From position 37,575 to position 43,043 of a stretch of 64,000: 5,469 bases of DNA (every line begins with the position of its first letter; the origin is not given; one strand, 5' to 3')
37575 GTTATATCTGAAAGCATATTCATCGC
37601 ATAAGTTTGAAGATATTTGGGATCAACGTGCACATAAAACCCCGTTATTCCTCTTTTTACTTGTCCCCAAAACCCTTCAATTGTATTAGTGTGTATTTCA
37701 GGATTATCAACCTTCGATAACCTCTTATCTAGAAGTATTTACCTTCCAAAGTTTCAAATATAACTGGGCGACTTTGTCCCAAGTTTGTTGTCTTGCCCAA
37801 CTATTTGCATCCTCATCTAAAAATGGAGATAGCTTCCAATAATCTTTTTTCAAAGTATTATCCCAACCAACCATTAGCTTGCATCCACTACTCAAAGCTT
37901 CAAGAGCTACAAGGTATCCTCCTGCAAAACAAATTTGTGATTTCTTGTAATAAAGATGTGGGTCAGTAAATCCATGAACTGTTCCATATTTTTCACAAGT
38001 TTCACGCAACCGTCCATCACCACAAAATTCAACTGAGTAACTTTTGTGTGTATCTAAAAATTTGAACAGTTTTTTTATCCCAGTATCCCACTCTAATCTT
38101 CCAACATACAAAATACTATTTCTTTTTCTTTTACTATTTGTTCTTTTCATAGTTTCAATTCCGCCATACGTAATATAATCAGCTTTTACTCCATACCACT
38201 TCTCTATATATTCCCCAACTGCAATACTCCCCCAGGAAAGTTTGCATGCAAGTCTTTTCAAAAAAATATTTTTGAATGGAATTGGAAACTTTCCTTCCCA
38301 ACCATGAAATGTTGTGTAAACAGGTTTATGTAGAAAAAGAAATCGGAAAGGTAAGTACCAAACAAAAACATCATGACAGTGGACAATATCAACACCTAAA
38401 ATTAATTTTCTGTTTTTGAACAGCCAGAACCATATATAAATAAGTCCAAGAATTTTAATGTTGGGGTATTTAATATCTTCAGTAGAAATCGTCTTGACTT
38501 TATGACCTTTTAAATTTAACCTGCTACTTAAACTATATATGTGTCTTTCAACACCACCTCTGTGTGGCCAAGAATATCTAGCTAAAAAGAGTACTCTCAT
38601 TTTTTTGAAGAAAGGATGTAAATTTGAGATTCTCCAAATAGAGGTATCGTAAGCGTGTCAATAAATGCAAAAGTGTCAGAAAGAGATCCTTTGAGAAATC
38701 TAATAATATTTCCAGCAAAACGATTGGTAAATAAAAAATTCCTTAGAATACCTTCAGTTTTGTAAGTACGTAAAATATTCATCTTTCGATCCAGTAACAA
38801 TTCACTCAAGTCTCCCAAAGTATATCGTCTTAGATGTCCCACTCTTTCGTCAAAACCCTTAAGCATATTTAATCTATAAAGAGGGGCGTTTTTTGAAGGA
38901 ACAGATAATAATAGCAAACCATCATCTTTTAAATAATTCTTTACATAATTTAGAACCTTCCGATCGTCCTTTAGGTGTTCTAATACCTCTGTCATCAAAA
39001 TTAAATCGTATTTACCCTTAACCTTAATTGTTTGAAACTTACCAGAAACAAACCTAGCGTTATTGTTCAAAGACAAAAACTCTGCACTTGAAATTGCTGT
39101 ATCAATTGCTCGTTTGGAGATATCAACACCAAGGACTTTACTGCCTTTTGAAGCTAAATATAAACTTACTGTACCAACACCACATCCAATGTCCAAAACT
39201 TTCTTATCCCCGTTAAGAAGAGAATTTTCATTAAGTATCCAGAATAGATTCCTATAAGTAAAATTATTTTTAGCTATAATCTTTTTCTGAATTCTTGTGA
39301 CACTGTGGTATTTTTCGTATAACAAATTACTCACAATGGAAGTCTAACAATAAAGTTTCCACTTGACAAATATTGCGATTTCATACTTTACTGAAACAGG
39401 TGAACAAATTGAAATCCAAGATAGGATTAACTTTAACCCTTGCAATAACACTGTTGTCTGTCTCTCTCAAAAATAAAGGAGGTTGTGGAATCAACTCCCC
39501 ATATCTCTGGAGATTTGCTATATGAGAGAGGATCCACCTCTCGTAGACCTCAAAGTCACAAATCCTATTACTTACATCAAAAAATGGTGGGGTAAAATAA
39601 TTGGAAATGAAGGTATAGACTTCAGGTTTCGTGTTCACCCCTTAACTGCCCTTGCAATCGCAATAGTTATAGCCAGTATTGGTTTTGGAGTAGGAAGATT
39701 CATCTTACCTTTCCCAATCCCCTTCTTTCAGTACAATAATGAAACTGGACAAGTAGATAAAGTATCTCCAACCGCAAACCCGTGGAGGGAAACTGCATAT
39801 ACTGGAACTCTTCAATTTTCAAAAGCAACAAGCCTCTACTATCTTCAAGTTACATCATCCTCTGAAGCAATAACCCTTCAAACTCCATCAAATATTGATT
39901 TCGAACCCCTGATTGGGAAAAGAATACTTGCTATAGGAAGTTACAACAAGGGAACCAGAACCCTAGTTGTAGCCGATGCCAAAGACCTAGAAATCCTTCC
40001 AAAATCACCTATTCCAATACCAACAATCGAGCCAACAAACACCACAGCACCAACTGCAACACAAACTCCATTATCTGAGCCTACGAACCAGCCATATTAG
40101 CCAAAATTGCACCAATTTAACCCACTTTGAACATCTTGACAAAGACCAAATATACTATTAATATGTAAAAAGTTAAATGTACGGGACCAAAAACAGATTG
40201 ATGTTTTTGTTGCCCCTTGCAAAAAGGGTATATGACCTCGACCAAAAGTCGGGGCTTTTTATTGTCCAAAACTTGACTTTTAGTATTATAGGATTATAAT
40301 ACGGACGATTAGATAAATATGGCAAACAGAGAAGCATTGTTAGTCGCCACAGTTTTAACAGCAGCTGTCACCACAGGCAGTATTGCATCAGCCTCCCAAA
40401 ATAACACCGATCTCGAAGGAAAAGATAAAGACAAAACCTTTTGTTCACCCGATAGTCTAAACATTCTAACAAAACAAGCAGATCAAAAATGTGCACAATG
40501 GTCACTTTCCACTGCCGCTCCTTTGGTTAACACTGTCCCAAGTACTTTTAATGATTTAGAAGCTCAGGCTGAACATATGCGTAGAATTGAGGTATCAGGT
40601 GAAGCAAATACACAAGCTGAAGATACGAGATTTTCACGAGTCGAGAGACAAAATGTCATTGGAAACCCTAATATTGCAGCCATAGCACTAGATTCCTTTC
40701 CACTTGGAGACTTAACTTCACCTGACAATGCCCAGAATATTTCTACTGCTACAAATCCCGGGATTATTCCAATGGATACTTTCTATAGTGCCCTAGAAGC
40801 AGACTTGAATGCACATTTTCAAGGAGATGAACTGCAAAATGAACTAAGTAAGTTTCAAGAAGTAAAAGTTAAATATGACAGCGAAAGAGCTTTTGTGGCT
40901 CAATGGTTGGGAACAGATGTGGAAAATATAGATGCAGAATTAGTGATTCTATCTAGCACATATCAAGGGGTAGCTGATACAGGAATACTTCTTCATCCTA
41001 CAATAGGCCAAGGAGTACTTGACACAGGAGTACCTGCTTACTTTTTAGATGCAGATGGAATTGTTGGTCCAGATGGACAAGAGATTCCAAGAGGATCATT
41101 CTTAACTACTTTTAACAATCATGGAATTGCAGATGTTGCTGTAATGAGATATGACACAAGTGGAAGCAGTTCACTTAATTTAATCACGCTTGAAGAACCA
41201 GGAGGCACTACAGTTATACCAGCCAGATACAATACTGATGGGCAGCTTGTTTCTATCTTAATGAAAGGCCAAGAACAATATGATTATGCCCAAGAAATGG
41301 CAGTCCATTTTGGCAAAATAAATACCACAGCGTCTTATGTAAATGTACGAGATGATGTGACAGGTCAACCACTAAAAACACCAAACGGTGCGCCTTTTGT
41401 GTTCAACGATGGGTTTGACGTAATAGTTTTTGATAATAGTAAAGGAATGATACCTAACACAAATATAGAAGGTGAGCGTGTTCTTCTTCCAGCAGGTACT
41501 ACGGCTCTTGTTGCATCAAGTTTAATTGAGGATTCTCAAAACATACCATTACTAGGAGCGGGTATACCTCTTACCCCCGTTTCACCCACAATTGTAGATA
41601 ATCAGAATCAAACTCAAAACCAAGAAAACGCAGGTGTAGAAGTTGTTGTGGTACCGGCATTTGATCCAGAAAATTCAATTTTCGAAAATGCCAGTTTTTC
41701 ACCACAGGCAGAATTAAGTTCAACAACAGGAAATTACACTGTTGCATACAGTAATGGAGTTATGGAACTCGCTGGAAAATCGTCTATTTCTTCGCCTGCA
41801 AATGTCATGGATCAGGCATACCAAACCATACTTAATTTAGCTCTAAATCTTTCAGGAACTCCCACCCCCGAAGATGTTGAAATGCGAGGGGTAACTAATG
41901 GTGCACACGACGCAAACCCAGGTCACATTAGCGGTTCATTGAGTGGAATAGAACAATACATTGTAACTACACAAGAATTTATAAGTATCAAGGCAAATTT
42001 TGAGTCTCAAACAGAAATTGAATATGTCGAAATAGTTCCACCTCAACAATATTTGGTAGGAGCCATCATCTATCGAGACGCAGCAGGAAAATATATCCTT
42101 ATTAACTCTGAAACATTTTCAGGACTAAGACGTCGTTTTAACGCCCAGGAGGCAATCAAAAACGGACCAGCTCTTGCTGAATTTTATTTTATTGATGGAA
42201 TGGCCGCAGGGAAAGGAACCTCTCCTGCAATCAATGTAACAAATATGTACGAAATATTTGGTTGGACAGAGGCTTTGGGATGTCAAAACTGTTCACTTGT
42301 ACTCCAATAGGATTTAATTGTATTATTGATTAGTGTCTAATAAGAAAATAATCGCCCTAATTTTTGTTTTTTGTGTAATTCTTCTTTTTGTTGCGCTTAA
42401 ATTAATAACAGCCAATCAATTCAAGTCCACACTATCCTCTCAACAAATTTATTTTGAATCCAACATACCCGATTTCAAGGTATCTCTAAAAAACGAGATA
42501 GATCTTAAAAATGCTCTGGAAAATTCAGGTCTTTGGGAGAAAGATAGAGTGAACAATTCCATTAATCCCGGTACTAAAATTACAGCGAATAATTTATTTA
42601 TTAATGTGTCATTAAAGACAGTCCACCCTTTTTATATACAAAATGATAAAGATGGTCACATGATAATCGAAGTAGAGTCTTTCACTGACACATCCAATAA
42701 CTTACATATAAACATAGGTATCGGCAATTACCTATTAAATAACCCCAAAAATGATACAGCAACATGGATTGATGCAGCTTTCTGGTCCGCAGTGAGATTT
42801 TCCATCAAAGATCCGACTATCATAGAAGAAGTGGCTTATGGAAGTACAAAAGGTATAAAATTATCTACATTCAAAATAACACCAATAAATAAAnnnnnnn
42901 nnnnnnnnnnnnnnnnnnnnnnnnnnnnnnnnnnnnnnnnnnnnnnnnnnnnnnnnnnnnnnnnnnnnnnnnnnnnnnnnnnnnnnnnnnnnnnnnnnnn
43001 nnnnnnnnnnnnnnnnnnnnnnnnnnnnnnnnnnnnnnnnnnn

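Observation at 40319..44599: Three-gene secreted/surface operon ending in a Cys-rich, beta-helix-like protein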

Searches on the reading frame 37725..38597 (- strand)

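Call 84: search_protein_families(library=pfam, proteins=[window:37725-38597:-], max_evalue=0.001)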
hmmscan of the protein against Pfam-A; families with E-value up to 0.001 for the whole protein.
window:37725-38597:- (290 aa): 1 family
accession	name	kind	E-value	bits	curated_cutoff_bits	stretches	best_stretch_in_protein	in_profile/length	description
PF13439.12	Glyco_transf_4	-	4.9e-13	49.9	28.5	1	14-134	2-147/170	Glycosyltransferase Family 4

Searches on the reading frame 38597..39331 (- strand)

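Call 84: search_protein_families(library=pfam, proteins=[window:38597-39331:-], max_evalue=0.001)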
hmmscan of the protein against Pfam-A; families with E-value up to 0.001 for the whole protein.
window:38597-39331:- (244 aa): 21 families
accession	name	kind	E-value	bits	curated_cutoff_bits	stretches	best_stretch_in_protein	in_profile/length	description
PF13489.12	Methyltransf_23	-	9.6e-22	77.9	27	1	35-180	15-155/164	Methyltransferase domain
PF13847.12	Methyltransf_31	-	5e-19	68.9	27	1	40-149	2-116/145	Methyltransferase domain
PF08242.18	Methyltransf_12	-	5.6e-18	65.9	30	1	46-140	1-98/98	Methyltransferase domain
PF13649.12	Methyltransf_25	-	1.1e-16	61.8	27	1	45-138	1-97/97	Methyltransferase domain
PF08241.18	Methyltransf_11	-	3.5e-16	60.1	21.2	1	46-141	1-94/95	Methyltransferase domain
PF02353.26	CMAS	-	8.2e-10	38.9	27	1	36-143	58-165/273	Mycolic acid cyclopropane synthetase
PF03848.20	TehB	-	4.9e-09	36.3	20.4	1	43-132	32-119/193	Tellurite resistance protein TehB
PF05175.20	MTS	-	1.6e-08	34.8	23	1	41-114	31-105/170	Methyltransferase small domain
PF05401.17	NodS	-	4.2e-07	30.4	24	1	43-138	45-140/201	Nodulation protein S (NodS)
PF06325.19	PrmA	-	1.1e-06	28.8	22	1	37-143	157-259/296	Ribosomal protein L11 methyltransferase (PrmA)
PF01728.25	FtsJ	-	6.2e-05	23.4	24.1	1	29-112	9-96/181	FtsJ-like methyltransferase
PF05219.18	DREV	-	6.6e-05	22.6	26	1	40-143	93-187/265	DREV methyltransferase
PF08003.17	Methyltransf_9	-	0.00015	21.2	23.8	1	42-142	116-217/315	Protein of unknown function (DUF1698)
PF13679.12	Methyltransf_32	-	0.00018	21.9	27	1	40-104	24-94/143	Methyltransferase domain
PF09445.16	Methyltransf_15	-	0.0002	21.4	22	1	43-107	2-66/165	RNA cap guanine-N2 methyltransferase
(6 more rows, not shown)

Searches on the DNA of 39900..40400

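Call 33: search_rna_families(source=window, start=39900, end=40400, threshold=evalue, max_evalue=1)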
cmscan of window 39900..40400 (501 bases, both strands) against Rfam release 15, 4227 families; matches with E-value up to 1: 0.
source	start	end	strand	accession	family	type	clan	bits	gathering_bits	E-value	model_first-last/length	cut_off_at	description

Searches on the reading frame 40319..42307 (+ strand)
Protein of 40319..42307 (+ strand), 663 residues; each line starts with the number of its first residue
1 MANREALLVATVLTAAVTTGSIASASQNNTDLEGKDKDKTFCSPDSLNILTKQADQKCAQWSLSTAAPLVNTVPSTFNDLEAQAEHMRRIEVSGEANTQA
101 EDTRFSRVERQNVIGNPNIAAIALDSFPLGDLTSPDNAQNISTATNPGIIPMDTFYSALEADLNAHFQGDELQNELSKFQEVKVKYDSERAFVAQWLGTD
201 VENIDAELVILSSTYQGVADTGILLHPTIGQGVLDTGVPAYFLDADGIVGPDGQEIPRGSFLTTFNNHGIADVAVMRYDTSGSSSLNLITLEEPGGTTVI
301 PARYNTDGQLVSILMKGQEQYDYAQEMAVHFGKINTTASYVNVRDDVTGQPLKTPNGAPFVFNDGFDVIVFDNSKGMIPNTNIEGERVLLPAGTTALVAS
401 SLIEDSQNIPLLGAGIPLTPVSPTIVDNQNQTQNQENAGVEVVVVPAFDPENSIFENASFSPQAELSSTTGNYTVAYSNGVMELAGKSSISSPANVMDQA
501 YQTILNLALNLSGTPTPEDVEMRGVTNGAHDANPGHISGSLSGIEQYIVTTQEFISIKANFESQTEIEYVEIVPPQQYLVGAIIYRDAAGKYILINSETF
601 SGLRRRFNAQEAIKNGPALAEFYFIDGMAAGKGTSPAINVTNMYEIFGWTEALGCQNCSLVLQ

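Call 3: search_protein_families(library=pfam, proteins=[window:40319-42307:+], max_evalue=1)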
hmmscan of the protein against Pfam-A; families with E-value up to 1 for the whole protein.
window:40319-42307:+ (663 aa): 0 families

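Call 4: search_protein_families(library=ncbifam, proteins=[window:40319-42307:+], max_evalue=1)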
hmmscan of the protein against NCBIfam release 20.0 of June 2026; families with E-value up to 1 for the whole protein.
window:40319-42307:+ (663 aa): 0 families

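Call 8: search_solved_structures(query=window:40319-42307:+, max_evalue=1)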
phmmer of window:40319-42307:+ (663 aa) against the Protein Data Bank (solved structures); distinct sequences matched with E-value up to 1: 0.

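Call 11: find_homologous_proteins(query=window:40319-42307:+)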
Query window:40319-42307:+ (663 aa): 1 proteins with E <= 0.001 among 8000 candidates.
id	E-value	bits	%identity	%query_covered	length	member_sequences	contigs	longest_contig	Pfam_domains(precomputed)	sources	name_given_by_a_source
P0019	0.0e+0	1470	100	100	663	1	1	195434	-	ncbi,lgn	-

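Call 60: search_protein_families(library=phrogs, proteins=[window:40319-42307:+], max_evalue=0.1)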
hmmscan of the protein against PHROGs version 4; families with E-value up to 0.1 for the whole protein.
window:40319-42307:+ (663 aa): 0 families

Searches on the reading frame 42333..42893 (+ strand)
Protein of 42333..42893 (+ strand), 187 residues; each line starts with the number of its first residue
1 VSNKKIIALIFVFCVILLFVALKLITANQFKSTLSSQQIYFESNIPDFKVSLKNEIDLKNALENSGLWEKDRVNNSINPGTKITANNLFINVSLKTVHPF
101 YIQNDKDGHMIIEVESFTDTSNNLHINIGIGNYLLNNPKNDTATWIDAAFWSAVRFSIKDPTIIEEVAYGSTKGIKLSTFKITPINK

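Call 3: search_protein_families(library=pfam, proteins=[window:42333-42893:+], max_evalue=1)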
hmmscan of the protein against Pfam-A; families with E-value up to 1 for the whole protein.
window:42333-42893:+ (187 aa): 1 family
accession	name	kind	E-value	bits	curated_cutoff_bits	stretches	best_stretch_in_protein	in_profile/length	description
PF18853.6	LPD37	-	0.16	11.9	27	1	91-139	56-104/243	Large polyvalent protein associated domain 37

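Call 4: search_protein_families(library=ncbifam, proteins=[window:42333-42893:+], max_evalue=1)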
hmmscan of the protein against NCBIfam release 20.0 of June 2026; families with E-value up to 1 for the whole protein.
window:42333-42893:+ (187 aa): 0 families

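Call 60: search_protein_families(library=phrogs, proteins=[window:42333-42893:+], max_evalue=0.1)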
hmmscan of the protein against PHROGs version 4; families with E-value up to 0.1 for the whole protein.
window:42333-42893:+ (187 aa): 0 families

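Call 80: predict_structure(protein=window:42333-42893:+)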
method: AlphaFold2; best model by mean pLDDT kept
length: 187 residues; sequences in the alignment: 1
mean_pLDDT: 43.8   pTM: 0.28
mean pLDDT of the five models: 43.8, 39.9, 39.1, 38.8, 37.9
residues with pLDDT >= 90: 13; 70-90: 11; 50-70: 3; < 50: 160
segments of 3 or more residues with pLDDT < 50: 27-111, 113-187
pLDDT, mean of each block of 10 residues (from residue 1): 89 93 59 31 30 36 36 36 38 41 42 45 44 40 37 35 34 31 31
secondary structure, 60 per line:
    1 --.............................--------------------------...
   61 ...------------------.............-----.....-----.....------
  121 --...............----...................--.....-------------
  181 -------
elements in order: H3-31 H58-63 E82-94 E100-104 E110-114 E123-137 E142-160 E163-167
